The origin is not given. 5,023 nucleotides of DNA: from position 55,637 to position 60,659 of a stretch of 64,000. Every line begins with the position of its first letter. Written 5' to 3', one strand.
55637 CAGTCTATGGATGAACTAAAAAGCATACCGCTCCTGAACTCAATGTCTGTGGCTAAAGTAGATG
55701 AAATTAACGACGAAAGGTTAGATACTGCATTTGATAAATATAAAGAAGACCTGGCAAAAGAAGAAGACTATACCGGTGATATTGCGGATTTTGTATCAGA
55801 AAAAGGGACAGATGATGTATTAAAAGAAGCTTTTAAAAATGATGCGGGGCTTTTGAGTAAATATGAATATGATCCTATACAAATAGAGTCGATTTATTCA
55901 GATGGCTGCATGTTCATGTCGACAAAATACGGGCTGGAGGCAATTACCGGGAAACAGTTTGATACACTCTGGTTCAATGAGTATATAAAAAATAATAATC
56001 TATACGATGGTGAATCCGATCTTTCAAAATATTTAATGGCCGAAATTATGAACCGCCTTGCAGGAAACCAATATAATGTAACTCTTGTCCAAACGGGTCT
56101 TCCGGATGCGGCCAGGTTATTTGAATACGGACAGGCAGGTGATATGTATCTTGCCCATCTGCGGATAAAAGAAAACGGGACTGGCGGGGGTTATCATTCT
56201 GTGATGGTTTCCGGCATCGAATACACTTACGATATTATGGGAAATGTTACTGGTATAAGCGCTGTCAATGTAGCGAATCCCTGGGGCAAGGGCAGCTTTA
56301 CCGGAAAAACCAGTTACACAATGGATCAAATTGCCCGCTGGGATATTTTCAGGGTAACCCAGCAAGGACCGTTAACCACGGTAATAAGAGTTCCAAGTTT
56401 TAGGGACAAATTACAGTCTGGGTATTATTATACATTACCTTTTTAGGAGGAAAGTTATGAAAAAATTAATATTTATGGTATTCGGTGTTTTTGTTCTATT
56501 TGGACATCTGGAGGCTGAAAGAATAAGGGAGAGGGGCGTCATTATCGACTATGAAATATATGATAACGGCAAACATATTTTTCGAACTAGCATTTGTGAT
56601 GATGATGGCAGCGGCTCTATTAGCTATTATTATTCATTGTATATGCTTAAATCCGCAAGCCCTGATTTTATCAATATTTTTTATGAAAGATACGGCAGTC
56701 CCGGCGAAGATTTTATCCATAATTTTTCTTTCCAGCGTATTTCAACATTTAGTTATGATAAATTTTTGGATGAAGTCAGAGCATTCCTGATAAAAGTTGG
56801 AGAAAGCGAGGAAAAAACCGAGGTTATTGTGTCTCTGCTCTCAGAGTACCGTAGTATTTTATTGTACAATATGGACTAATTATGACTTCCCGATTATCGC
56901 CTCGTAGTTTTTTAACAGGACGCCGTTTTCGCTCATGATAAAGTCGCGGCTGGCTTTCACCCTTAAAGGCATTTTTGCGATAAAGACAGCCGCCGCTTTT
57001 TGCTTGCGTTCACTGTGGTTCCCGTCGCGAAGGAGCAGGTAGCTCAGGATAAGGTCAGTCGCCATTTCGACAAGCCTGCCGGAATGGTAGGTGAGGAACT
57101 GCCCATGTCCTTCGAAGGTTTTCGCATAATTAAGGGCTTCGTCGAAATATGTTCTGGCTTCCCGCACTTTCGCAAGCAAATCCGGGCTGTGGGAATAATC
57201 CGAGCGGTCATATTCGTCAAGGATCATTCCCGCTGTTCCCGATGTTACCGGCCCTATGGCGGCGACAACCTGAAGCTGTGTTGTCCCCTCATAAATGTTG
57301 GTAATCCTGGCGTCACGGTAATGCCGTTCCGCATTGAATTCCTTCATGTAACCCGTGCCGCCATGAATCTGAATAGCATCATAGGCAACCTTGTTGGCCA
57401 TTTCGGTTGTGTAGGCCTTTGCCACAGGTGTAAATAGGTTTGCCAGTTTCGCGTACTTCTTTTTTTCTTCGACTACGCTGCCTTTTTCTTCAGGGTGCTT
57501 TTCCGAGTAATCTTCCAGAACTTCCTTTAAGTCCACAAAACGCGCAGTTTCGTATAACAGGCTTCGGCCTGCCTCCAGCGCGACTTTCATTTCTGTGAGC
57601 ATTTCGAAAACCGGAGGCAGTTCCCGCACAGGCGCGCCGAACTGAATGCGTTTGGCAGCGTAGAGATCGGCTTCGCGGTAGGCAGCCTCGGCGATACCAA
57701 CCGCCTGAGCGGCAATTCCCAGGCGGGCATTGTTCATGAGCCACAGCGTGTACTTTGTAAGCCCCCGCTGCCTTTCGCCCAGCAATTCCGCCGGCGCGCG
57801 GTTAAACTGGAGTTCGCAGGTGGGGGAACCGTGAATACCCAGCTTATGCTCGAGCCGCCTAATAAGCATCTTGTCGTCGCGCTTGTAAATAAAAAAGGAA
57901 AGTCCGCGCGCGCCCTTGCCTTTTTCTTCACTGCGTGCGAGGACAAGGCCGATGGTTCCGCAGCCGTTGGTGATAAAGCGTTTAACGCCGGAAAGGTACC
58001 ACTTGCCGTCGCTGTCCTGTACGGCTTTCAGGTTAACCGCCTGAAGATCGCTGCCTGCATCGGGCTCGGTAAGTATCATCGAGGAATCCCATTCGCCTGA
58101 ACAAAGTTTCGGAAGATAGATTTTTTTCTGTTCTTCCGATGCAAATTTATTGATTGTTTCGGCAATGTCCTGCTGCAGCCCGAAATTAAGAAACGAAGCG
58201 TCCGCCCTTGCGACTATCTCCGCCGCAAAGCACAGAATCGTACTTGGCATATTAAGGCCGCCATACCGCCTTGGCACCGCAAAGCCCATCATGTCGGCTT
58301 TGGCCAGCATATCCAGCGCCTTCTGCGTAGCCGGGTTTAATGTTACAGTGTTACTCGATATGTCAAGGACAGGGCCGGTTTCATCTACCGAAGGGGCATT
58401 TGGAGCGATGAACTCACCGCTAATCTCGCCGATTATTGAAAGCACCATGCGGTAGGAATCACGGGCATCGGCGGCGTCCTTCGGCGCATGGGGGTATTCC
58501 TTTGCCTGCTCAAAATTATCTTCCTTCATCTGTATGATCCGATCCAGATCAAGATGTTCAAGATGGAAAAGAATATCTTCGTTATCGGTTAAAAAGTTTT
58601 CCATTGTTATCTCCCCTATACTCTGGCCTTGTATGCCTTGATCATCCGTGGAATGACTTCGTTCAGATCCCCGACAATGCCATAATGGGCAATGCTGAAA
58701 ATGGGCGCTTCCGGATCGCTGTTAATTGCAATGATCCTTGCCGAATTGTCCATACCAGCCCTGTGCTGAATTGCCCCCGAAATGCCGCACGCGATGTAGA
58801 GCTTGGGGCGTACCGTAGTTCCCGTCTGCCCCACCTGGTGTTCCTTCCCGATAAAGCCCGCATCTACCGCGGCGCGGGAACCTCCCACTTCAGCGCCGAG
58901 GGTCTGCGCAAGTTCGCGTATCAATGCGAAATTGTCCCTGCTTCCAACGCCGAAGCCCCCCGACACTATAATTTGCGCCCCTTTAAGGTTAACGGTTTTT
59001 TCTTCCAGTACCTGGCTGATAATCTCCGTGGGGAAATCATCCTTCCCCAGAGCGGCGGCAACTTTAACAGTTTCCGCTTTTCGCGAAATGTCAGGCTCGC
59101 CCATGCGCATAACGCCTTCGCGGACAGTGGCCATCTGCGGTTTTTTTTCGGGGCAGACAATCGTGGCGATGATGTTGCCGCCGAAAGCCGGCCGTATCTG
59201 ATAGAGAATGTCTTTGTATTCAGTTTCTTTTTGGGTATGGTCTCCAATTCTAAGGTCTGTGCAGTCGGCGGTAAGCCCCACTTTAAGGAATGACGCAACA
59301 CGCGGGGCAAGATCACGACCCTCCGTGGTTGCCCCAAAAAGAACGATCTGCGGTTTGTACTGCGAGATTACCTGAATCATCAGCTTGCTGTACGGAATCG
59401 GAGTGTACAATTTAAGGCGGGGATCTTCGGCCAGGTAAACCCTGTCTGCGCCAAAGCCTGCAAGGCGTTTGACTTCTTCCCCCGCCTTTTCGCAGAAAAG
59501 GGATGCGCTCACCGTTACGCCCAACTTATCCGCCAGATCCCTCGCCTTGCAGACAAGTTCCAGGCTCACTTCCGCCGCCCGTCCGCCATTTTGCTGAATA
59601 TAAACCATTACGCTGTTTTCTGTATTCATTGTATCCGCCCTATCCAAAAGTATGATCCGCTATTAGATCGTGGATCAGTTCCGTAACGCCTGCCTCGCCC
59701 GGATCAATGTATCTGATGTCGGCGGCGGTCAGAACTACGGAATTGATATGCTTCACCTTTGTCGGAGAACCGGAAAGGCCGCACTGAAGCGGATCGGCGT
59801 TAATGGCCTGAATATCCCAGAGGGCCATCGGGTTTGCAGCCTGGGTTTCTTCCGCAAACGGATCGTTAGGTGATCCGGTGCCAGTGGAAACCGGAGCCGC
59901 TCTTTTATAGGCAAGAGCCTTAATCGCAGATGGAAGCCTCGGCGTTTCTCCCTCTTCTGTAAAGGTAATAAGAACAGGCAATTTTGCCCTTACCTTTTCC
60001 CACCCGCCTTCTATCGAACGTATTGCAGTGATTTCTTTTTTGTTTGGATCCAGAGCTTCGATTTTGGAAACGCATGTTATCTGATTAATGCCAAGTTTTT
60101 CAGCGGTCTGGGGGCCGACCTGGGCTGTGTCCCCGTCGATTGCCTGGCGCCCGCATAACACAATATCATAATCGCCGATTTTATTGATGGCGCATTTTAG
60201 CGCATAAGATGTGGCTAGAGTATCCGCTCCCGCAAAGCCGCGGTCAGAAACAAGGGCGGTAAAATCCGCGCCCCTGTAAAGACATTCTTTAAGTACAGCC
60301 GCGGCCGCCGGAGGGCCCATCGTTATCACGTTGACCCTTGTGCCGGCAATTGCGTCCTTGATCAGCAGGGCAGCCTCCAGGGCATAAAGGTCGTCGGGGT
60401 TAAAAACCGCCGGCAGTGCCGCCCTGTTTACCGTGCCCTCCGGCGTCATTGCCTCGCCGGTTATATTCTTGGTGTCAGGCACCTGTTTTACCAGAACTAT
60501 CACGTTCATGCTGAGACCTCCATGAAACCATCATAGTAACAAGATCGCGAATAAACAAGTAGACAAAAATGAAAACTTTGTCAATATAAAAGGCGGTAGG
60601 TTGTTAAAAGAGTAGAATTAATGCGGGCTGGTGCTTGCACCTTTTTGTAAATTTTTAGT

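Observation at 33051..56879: Eleven-gene translationally coupled operon joining a TolC/MFP/double-RND machine, Ig-like lipoproteins and a 3,092-aa giant protein with a Sec signal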

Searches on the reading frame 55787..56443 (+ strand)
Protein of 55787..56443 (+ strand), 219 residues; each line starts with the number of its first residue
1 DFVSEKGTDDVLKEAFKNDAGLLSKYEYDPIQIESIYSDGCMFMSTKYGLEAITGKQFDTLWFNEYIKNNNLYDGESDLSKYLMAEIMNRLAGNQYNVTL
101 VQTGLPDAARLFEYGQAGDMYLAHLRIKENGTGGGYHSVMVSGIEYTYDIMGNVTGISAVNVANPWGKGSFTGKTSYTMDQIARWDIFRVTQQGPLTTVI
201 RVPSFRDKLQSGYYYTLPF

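Call 58: search_solved_structures(query=A4, max_evalue=10, show_alignments=2)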
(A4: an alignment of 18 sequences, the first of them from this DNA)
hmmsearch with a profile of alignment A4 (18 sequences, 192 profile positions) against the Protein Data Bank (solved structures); distinct sequences matched with E-value up to 10: 8.
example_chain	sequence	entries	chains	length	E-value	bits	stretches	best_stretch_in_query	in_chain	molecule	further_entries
7rn7_A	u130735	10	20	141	0.82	12.4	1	46-88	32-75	Caspase-3 subunit p17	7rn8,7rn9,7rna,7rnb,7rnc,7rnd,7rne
1nme_A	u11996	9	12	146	0.87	12.3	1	46-88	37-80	Caspase-3 | caspase-3, p17 subunit | CASPASE-3 SUBUNIT P17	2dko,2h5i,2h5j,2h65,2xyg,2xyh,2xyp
4dcp_A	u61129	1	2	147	0.88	12.3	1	46-88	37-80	Caspase-3 subunit p17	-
4dco_A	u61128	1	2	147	0.88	12.3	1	46-88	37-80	Caspase-3 subunit p17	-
1gfw_A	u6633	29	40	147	0.88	12.3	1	46-88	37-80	CASPASE-3 (APOPAIN, P20) | APOPAIN | Caspase-3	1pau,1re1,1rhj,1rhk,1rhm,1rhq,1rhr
4dcj_A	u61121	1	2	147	0.88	12.3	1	46-88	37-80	Caspase-3 subunit p17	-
2xzd_A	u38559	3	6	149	0.88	12.3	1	46-88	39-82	CASPASE-3 | CASPASE-3 SUBUNIT P17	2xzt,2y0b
1xo8_A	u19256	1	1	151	2.3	10.9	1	102-148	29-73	At1g01470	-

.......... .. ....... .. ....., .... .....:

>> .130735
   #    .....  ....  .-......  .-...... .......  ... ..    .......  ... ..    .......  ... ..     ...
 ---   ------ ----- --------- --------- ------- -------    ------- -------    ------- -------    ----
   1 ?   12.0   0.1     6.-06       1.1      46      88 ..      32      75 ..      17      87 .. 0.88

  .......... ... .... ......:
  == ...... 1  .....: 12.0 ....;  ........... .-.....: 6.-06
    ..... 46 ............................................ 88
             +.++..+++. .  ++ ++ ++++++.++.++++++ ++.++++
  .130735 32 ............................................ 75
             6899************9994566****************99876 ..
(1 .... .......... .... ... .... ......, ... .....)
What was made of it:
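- Tried and rejected: A tail profile against PDB gave only chance caspase hits (call 58).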

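Call 66: predict_structure(alignment_id=A4)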
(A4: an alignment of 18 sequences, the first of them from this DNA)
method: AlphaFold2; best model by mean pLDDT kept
length: 219 residues; sequences in the alignment: 18
mean_pLDDT: 79.1   pTM: 0.69
mean pLDDT of the five models: 79.1, 78.8, 78.6, 77.2, 76.1
residues with pLDDT >= 90: 94; 70-90: 67; 50-70: 29; < 50: 29
segments of 3 or more residues with pLDDT < 50: 1-4, 199-219
pLDDT, mean of each block of 10 residues (from residue 1): 58 79 80 57 91 90 88 75 94 93 95 91 90 73 96 95 69 80 96 70 44 35
secondary structure, 60 per line:
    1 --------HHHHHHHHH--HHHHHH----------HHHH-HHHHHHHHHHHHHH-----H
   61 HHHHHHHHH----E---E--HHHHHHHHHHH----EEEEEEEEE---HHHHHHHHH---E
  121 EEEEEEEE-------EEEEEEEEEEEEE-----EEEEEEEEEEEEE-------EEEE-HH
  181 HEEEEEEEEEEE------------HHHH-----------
elements in order: H9-17 H20-25 H36-39 H41-54 H60-69 H81-91 E96-104 H108-116 E120-128 E136-148 E154-166 E174-177 E182-192 H205-208
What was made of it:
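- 55787..56446 (+): Variable C-terminal cassette of this giant (aa ~2874-3092): a papain-like Cys2914/His3010/Asn3037 peptidase domain. The AlphaFold2 tail model has pLDDT 79 (call 66).
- On Papain-like cysteine peptidase (tail of this window's giant): The model places the Cys just before helix 41-54 and the His on a strand (call 66).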

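Call 68: fold_search(model_id=the predicted structure, library=pdb)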
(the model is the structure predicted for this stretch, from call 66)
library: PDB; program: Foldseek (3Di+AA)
matches with E <= 10: 612; with E <= 0.001: 0
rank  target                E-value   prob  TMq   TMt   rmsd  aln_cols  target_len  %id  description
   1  8ssk_D                6.1e-03  0.93  0.29  0.22   8.7       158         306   16  Citrobacter rodentium contact dependent growth inhibition (CDI) entry and toxin (CdiA-CT) domains (released 2024-05-15)
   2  1cv8                  1.6e-02  0.99  0.42  0.51   5.5       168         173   14  STAPHOPAIN, CYSTEINE PROTEINASE FROM STAPHYLOCOCCUS AUREUS V8 (released 1998-10-14)
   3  9pfv_Q                2.1e-02  0.25  0.21  0.15  21.2       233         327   13  The cryo-EM structure of C. crescentus DriD-ssDNA-RNAP-Sigma73-CCNA_03891/CCNA_01149 promoter transcription activation (released 2026-02-25)
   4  8oig_A                2.2e-02  0.97  0.41  0.49   5.8       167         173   13  Crystal Structure of Staphopain C from Staphylococcus aureus (released 2023-06-21)
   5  1y4h_A                2.4e-02  0.95  0.39  0.47   6.1       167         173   12  Wild type staphopain-staphostatin complex (released 2005-01-18)
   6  1pxv_A                4.1e-02  0.92  0.38  0.44   5.7       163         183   11  The staphostatin-staphopain complex: a forward binding inhibitor in complex with its target cysteine protease (released 2003-10-21)
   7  8brf_BBB              4.6e-02  0.66  0.31  0.42   8.6       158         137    8  YopQ apo from Yersinia enterocolitica (released 2023-12-13)
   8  9f5t_C                4.9e-02  0.51  0.28  0.29   9.0       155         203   12  Ubiquitin C-terminal clippase BpJOS (released 2025-04-23)
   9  9exo_B                5.9e-02  0.04  0.11  0.06  15.5       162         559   15  Wzc-K540M-2YE MgADP C1 (released 2025-04-23)
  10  7zpp_N                9.2e-02  0.12  0.17  0.14  23.6       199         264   12  Cryo-EM structure of the MVV CSC intasome at 4.5A resolution (released 2022-05-11)
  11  8gs1_D                1.2e-01  0.69  0.30  0.21   5.4       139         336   14  Crystal structure of AziU2-U3 complex from Streptomyces sahachiroi NRRL2485 (released 2023-09-06)
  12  4iuq_B                1.6e-01  0.63  0.21  0.32   6.2        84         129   14  crystal structure of SHH1 SAWADEE domain (released 2013-05-01)
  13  8brf_AAA              1.6e-01  0.44  0.30  0.41   7.4       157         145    8  YopQ apo from Yersinia enterocolitica (released 2023-12-13)
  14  8fvh_A                1.6e-01  0.05  0.11  0.14  16.3       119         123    8  Pseudomonas phage E217 neck (portal, head-to-tail connector, collar and gateway proteins) (released 2023-07-26)
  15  9hm0_MM               2.0e-01  0.10  0.15  0.20  21.1       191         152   11  Translational activator Aep3 in complex with mRNA and the yeast mitochondrial ribosome (released 2025-12-17)
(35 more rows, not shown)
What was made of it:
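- On Papain-like cysteine peptidase (tail of this window's giant): Staphopain matches with prob 0.99 and target TM-score 0.51 (call 68).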

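Call 93: fold_search(model_id=the predicted structure, library=viral)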
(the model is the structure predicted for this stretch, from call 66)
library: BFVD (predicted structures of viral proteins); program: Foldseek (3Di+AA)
matches with E <= 10: 822; with E <= 0.001: 1
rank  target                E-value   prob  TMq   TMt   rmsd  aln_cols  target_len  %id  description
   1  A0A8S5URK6            8.3e-04  1.00  0.42  0.37   6.6       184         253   15  Peptidase [Siphoviridae sp. cthae16]
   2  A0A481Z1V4            4.7e-03  0.98  0.39  0.44  11.3       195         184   10  Uncharacterized protein [Mimivirus LCMiAC02]
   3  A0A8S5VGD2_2          6.8e-03  0.94  0.41  0.09  16.9       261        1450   11  Peptidase [Myoviridae sp. ctkfK18]
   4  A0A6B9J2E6            1.5e-02  0.97  0.40  0.37   5.6       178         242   14  (no name in the UniProt tables at hand)
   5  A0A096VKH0            1.6e-02  0.97  0.42  0.32   9.1       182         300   14  Lysozyme [Synechococcus phage S-CBP1]
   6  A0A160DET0            2.5e-02  0.72  0.32  0.35   6.8       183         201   13  Endolysin [Gordonia phage OneUp]
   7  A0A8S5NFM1            2.6e-02  0.21  0.15  0.16  17.4       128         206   11  Complement C1q-like protein [Myoviridae sp. ct0wg9]
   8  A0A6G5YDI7            2.6e-02  0.20  0.15  0.19  25.3       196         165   14  (no name in the UniProt tables at hand)
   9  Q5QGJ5                3.2e-02  0.10  0.14  0.08  34.0       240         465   14  (no name in the UniProt tables at hand)
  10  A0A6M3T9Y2            3.8e-02  0.66  0.29  0.42   8.1       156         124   14  Uncharacterized protein [Sphingomonas phage Kharn]
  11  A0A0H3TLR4            4.3e-02  0.11  0.11  0.13  13.9       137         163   12  (no name in the UniProt tables at hand)
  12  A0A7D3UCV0            4.6e-02  0.11  0.14  0.17  14.7       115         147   15  (no name in the UniProt tables at hand)
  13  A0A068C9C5            4.9e-02  0.13  0.17  0.16  19.6       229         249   13  (no name in the UniProt tables at hand)
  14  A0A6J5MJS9            5.5e-02  0.25  0.13  0.33  11.7        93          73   14  Uncharacterized protein [uncultured Caudovirales phage]
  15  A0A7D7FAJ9            6.3e-02  0.18  0.17  0.23  20.9       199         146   12  Uncharacterized protein [Pseudomonas phage phiB1_1]
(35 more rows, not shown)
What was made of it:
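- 55787..56446 (+): Foldseek hits: staphopain (prob 0.99), CdiA-CT 8ssk (prob 0.93), and phage peptidase or endolysin (prob 1.00, 0.97, 0.72) (calls 68, 93).
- On Papain-like cysteine peptidase (tail of this window's giant): Phage peptidase or endolysin matches with prob 0.97-1.00 (call 93).
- The tail fold matches have weak E-values (calls 68, 93).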

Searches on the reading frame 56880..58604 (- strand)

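Call 65: search_protein_families(library=pfam, max_evalue=0.001, proteins=[window:56880-58604:-])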
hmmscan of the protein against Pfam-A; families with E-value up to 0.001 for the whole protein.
window:56880-58604:- (574 aa): 6 families
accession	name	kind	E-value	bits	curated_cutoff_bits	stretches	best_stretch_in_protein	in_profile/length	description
PF00441.29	Acyl-CoA_dh_1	-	2e-31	109.6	22.4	2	390-445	86-141/150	Acyl-CoA dehydrogenase, C-terminal domain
PF02770.24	Acyl-CoA_dh_M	-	8.3e-21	74.4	33.3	1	176-269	2-96/97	Acyl-CoA dehydrogenase, middle domain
PF08028.16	Acyl-CoA_dh_2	-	6.9e-17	62.4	22.7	1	295-441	1-132/134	Acyl-CoA dehydrogenase, C-terminal domain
PF02771.21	Acyl-CoA_dh_N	-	1.3e-14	54.9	22.9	1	95-171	35-113/113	Acyl-CoA dehydrogenase, N-terminal domain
PF12186.13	AcylCoA_dehyd_C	-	8.1e-12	45.7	27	1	454-558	1-105/111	Acyl-CoA dehydrogenase C terminal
PF22924.1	ACOX_C_alpha1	-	9.4e-06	26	27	1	290-442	4-157/169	Acyl-CoA oxidase, C-alpha1 domain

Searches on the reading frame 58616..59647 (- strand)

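Call 65: search_protein_families(library=pfam, max_evalue=0.001, proteins=[window:58616-59647:-])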
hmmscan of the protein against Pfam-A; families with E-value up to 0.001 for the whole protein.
window:58616-59647:- (343 aa): 2 families
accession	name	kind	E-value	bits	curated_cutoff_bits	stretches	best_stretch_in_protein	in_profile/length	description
PF01012.27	ETF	-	2.6e-44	151.6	26.7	1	13-199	1-179/181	Electron transfer flavoprotein domain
PF00766.25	ETF_alpha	-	8e-36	122.3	27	1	220-299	1-80/81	Electron transfer flavoprotein FAD-binding domain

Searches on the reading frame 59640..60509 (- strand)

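Call 65: search_protein_families(library=pfam, max_evalue=0.001, proteins=[window:59640-60509:-])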
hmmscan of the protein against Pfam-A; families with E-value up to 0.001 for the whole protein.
window:59640-60509:- (289 aa): 1 family
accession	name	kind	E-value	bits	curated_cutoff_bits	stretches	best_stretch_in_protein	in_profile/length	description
PF01012.27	ETF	-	1.3e-36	126.5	26.7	1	26-187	3-159/181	Electron transfer flavoprotein domain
